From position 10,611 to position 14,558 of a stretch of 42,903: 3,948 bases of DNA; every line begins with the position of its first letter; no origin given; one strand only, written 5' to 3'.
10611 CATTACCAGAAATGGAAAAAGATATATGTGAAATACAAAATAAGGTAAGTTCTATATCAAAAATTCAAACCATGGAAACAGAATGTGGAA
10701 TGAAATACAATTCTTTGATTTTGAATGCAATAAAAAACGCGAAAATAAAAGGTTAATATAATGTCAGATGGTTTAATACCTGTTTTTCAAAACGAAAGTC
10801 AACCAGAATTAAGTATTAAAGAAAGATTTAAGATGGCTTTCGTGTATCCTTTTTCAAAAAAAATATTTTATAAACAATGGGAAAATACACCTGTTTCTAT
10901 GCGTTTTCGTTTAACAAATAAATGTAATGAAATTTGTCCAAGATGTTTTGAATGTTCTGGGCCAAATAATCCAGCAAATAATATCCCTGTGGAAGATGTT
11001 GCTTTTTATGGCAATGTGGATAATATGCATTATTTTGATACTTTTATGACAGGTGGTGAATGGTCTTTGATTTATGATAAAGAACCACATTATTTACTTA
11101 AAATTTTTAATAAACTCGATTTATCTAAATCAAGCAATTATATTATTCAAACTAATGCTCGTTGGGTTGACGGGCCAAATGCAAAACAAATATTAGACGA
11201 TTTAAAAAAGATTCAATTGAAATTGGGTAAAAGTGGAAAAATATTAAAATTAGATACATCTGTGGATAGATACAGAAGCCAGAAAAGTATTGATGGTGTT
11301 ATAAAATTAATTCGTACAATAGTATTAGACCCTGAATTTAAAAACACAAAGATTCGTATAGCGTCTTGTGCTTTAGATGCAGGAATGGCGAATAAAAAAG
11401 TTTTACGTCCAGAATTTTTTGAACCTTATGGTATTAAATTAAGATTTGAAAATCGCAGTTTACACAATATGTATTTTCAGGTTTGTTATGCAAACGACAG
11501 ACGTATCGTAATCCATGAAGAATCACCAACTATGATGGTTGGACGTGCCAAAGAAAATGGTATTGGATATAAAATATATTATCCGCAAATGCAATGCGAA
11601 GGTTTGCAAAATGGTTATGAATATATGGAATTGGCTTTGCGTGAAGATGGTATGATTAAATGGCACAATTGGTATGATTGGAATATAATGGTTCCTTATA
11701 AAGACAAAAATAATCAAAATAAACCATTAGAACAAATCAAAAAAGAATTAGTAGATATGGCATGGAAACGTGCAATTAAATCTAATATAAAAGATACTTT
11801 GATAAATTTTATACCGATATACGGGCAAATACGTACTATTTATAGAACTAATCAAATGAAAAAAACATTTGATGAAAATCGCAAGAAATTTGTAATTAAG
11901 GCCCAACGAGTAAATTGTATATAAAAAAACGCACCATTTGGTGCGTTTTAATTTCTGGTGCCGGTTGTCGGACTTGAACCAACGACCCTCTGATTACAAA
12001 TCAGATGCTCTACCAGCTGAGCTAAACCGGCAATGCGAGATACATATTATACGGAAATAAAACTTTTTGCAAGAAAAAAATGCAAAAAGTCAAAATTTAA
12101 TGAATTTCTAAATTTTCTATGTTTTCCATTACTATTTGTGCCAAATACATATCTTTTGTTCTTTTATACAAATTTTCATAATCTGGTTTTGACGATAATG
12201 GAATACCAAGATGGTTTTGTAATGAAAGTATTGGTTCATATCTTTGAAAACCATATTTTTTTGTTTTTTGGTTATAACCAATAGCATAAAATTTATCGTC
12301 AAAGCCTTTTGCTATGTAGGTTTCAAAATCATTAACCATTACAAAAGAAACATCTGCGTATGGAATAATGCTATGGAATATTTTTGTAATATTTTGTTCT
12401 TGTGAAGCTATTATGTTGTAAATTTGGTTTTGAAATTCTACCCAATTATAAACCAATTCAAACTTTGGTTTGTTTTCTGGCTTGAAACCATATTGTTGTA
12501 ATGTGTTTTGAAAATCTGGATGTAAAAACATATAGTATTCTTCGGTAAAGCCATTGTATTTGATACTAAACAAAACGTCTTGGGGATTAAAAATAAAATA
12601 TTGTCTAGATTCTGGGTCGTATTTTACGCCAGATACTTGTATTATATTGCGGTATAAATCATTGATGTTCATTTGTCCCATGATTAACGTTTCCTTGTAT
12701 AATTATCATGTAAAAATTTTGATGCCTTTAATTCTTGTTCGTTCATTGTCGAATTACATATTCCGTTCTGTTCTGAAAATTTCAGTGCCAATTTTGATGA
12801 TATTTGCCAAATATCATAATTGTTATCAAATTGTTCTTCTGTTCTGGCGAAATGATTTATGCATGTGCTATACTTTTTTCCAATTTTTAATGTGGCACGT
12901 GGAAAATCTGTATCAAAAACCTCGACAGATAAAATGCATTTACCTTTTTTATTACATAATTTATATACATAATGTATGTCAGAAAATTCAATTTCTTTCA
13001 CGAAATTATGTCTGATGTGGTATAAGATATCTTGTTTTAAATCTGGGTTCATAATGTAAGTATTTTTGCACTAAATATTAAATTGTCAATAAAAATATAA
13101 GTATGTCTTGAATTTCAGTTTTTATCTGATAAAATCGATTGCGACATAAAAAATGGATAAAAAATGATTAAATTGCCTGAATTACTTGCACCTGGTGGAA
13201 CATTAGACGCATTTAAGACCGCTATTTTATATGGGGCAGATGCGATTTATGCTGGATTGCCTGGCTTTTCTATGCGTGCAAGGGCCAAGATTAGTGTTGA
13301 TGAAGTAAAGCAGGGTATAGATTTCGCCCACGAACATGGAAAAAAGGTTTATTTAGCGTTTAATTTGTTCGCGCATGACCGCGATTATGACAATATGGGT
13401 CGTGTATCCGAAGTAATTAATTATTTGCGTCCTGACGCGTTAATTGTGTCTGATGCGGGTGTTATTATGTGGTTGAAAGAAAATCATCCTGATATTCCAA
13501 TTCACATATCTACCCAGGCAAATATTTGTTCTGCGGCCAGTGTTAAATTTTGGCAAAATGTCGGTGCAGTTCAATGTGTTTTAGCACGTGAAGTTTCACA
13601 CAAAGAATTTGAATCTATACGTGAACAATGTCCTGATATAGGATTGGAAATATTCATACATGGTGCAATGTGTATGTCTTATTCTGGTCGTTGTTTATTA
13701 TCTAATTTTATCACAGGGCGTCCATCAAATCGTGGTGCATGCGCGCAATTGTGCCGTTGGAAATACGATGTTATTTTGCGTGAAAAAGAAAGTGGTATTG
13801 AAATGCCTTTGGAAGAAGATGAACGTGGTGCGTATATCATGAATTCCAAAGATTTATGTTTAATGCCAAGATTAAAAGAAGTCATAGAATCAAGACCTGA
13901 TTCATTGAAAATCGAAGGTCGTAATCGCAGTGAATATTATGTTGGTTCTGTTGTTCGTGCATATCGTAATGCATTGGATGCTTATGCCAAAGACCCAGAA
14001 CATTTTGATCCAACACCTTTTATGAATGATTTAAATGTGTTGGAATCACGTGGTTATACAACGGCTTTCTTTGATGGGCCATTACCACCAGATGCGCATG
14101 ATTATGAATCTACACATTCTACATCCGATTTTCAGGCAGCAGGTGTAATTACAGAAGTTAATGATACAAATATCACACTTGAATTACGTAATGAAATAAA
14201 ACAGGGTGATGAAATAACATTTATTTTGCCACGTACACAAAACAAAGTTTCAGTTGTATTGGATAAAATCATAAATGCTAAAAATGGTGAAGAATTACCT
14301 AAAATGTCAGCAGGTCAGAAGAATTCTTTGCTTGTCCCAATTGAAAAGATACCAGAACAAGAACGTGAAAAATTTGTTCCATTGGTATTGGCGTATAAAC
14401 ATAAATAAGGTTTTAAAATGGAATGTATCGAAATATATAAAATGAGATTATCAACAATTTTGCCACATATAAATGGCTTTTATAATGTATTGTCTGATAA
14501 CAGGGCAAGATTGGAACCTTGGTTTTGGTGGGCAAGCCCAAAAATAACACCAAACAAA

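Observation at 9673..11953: Self-contained operon: HNH-like Zn-finger protein plus unassigned radical SAM enzyme, wedged against the 3' end of tRNA-Thr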

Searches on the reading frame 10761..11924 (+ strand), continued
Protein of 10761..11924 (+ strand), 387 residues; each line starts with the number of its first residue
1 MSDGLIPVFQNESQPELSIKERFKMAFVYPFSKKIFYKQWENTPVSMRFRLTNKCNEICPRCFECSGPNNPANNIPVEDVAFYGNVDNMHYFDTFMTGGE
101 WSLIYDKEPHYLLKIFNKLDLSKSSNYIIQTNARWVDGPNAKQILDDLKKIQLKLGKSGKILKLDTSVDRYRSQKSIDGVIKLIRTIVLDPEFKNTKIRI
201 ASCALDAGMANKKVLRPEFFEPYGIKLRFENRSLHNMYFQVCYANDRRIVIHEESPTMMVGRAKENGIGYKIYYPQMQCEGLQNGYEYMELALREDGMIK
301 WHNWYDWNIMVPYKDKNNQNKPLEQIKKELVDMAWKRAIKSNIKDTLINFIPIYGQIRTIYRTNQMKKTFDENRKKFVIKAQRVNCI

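Call 57: find_encoding_contigs(protein=P0346, flank=7000, max_places=2)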
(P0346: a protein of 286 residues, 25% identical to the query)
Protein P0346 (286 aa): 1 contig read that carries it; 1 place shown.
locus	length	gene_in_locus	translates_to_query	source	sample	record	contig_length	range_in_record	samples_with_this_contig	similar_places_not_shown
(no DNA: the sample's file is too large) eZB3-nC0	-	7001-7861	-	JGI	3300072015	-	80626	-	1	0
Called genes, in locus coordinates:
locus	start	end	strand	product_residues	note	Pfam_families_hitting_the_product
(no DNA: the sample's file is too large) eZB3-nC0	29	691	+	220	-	-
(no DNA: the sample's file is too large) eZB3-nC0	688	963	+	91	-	PF14947:HTH_45, PF14277:DUF4364 (weak)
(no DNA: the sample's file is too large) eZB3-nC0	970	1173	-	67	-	-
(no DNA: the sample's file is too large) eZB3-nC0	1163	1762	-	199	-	-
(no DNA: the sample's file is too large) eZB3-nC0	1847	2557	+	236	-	PF01978:TrmB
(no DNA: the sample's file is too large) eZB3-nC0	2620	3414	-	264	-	PF03372:Exo_endo_phos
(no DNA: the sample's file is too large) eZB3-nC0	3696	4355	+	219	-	PF13098:Thioredoxin_2, PF13462:Thioredoxin_4, PF01323:DSBA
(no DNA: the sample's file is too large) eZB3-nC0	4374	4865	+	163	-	-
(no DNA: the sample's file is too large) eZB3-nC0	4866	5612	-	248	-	PF00899:ThiF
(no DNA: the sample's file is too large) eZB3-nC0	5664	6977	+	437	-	PF01136:Peptidase_U32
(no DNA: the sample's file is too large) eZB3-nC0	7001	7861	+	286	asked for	PF04055:Radical_SAM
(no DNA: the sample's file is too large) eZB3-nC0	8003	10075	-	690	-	-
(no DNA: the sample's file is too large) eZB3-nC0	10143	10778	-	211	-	PF24034:DUF7343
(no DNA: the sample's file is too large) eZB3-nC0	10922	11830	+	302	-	-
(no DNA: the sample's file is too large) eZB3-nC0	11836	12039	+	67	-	-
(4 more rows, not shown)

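Call 61: search_dna_similar(query=window:10761-11924:+, collection=phages, mode=protein, max_evalue=0.001)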
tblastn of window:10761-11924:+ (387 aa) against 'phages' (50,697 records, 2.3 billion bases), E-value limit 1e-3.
No match.

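Call 62: search_dna_similar(query=window:10761-11924:+, collection=plasmids, mode=protein, max_evalue=0.001)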
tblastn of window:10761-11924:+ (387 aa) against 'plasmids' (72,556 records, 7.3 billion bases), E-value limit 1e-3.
No match.

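Call 77: find_encoding_contigs(protein=P0005, flank=5000, max_places=3)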
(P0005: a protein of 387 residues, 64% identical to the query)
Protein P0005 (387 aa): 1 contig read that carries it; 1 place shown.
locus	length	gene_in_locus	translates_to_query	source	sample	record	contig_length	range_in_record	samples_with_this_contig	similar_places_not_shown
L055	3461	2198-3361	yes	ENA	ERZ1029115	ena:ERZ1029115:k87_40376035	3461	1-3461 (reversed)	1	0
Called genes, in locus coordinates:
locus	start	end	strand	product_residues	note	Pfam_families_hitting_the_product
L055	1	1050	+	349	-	?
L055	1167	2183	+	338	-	-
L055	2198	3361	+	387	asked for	-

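Call 84: search_protein_families(library=pfam, proteins=[L055:1-1050:+], max_evalue=0.01)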
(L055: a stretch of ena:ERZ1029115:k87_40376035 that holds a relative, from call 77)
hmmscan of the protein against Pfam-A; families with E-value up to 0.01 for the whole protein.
L055:1-1050:+ (349 aa): 0 families

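Call 86: search_protein_families(library=pfam, alignment_id=A1, max_evalue=0.01)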
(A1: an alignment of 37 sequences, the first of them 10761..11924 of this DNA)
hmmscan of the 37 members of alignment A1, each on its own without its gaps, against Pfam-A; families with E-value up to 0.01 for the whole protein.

A. member 1, window:10761-11924:+ (387 aa): 0 families

B. families by the number of members that match (of 37 scanned): 1 family
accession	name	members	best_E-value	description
PF04055.27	Radical_SAM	4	0.0008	Radical SAM superfamily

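Call 87: search_solved_structures(query=A3, max_evalue=10, show_alignments=3)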
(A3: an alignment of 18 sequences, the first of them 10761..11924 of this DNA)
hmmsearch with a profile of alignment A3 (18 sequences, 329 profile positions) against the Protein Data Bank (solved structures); distinct sequences matched with E-value up to 10: 22.
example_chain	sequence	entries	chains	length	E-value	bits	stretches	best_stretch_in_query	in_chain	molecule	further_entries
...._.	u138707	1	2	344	4.6e-16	62.4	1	30-203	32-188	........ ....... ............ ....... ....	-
8ai3_A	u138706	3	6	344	5.2e-16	62.2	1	30-203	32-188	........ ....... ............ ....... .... | Radical SAM core domain-containing protein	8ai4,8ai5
8ai1_A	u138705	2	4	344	5.2e-16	62.2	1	30-203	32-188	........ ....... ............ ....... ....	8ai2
6efn_A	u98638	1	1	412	1.6e-06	31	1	21-89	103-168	Sporulation killing factor maturation protein SkfB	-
7tol_A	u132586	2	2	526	0.00054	22.7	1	30-88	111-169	glycerol dibiphytanyl glycerol tetraether - macrocyclic archaeol synthase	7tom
5wgg_A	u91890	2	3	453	0.0012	21.6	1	15-125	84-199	Radical SAM domain protein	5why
2a5h_A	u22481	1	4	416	0.0014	21.4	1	22-97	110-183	L-lysine 2,3-aminomutase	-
8wm2_A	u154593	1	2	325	0.0093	18.6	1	8-88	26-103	Fe-S radical SAM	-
6q2p_A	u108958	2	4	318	0.01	18.5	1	19-107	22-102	Radical S-adenosyl methionine domain-containing protein 2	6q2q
5vsl_A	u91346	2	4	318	0.01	18.5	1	19-107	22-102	Radical S-adenosyl methionine domain-containing protein 2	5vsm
1tv7_A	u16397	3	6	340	0.036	16.7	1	28-88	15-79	Molybdenum cofactor biosynthesis protein A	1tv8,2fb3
9dfw_A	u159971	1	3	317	0.066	15.8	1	17-121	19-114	Radical SAM core domain-containing protein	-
2fb2_A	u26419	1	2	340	0.076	15.6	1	28-88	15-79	Molybdenum cofactor biosynthesis protein A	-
9dfu_A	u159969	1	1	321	0.079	15.6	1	18-89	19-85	Radical SAM core domain-containing protein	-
9dgw_A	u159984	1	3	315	0.083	15.5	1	17-121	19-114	Radical SAM core domain-containing protein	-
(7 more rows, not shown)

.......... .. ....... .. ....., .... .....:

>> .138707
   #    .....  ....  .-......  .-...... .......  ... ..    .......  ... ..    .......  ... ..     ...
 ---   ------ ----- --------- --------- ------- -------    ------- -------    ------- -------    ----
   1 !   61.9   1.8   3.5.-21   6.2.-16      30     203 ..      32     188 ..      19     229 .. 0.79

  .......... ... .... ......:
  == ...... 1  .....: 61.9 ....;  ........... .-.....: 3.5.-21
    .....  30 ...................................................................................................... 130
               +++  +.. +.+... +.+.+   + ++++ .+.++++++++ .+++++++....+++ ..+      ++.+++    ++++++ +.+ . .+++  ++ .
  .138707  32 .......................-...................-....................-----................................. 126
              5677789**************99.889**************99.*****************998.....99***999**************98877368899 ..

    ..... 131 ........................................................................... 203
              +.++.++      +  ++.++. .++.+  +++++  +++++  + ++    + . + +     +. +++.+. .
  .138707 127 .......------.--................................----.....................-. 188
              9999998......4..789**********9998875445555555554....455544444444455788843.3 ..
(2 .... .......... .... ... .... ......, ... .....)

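Call 89: find_related_loci(query=A4, collection=metagenome_contigs, flank=6000)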
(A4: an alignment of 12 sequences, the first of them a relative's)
Query A4 (316 aa) in metagenome_contigs; peptide patterns used: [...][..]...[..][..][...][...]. (x = any residue, [..] = any of these).
69 stretches matched a pattern; 12 encode a relative of the query (tblastn E <= 1e-3); 12 distinct loci.
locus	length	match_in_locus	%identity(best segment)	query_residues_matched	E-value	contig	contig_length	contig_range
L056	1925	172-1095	27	20-314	6e-24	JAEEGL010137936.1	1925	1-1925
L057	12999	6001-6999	26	3-314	3e-22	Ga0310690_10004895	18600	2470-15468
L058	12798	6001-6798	30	4-255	4e-22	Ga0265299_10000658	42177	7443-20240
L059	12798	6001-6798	30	4-255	4e-22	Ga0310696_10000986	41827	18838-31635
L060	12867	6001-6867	25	20-311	1e-21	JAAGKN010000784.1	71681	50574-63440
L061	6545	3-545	30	28-196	2e-20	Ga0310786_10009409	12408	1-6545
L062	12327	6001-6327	37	18-125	2e-18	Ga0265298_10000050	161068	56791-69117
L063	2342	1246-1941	27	18-238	3e-18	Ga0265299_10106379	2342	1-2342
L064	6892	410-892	30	11-161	6e-18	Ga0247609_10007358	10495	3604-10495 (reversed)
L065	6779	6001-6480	31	12-161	6e-18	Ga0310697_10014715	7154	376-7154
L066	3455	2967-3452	31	9-161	1e-17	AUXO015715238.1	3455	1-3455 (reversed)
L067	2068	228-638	31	20-150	7e-14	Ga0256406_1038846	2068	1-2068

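Call 98: search_protein_families(library=pfam, proteins=[L007:9237-10001:+, L045:1565-2425:+], max_evalue=0.05)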
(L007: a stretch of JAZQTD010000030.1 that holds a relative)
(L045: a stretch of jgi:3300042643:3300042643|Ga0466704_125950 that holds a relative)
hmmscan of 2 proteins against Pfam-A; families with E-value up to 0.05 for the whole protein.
L007:9237-10001:+ (254 aa): 0 families

L045:1565-2425:+ (286 aa): 0 families

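Call 105: find_related_loci(query=A1, collection=viral_contigs, flank=6000)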
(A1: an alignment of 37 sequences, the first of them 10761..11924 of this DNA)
Query A1 (387 aa) in viral_contigs; peptide patterns used: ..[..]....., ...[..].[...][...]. (x = any residue, [..] = any of these).
72 stretches matched a pattern, but none encodes a relative of the query by tblastn (E <= 1e-3).

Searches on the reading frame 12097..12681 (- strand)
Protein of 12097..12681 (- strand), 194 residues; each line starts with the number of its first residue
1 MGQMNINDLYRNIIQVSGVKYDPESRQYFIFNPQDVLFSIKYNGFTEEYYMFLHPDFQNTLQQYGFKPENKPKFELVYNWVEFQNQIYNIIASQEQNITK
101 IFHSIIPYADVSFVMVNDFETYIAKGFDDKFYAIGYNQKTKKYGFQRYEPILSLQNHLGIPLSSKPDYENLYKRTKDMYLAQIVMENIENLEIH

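Call 6: search_protein_families(library=pfam, proteins=[window:12097-12681:-], max_evalue=0.1)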
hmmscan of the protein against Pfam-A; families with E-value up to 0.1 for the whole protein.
window:12097-12681:- (194 aa): 0 families

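Call 8: search_protein_families(library=ncbifam, proteins=[window:12097-12681:-], max_evalue=1)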
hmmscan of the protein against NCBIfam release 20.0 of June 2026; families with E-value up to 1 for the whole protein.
window:12097-12681:- (194 aa): 1 family
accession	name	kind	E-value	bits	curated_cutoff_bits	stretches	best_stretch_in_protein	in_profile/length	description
NF046008.1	ICE_MAGa4850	equivalog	0.0091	16.1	55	1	59-147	136-229/233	MAGa4850 family ICE element protein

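Call 9: search_protein_families(library=padloc, proteins=[window:12097-12681:-], max_evalue=1)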
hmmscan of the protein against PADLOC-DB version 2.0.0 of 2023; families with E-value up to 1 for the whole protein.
window:12097-12681:- (194 aa): 0 families

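Call 10: search_protein_families(library=phrogs, proteins=[window:12097-12681:-], max_evalue=1)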
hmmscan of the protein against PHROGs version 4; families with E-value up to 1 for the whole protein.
window:12097-12681:- (194 aa): 2 families
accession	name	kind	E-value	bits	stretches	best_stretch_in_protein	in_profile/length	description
phrog_19747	-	unknown function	0.081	14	1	131-168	35-72/120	-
phrog_12193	-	unknown function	0.14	12.5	1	75-152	61-134/229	-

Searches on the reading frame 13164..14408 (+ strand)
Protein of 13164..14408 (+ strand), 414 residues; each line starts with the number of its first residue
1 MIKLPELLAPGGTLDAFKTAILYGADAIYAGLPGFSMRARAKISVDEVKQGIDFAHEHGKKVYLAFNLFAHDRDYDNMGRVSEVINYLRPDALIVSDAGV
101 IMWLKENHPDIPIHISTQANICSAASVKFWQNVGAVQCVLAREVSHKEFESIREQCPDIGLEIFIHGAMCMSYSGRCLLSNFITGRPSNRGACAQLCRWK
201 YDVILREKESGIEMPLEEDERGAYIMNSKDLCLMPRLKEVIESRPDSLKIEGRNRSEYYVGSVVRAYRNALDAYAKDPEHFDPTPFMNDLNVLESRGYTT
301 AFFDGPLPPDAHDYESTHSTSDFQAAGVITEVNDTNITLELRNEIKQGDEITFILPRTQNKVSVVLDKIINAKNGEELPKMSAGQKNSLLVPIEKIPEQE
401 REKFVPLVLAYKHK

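Call 6: search_protein_families(library=pfam, proteins=[window:13164-14408:+], max_evalue=0.1)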
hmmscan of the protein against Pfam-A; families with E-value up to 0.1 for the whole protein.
window:13164-14408:+ (414 aa): 3 families
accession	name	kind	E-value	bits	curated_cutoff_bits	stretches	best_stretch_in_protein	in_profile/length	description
PF01136.24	Peptidase_U32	-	8.9e-81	271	22.4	1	86-305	12-229/233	Peptidase family U32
PF16325.11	Peptidase_U32_C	-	5.2e-07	30.2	28.2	1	323-389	3-70/83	Peptidase family U32 C-terminal domain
PF02597.26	ThiS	-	0.077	14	22.5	0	325-356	40-72/76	ThiS family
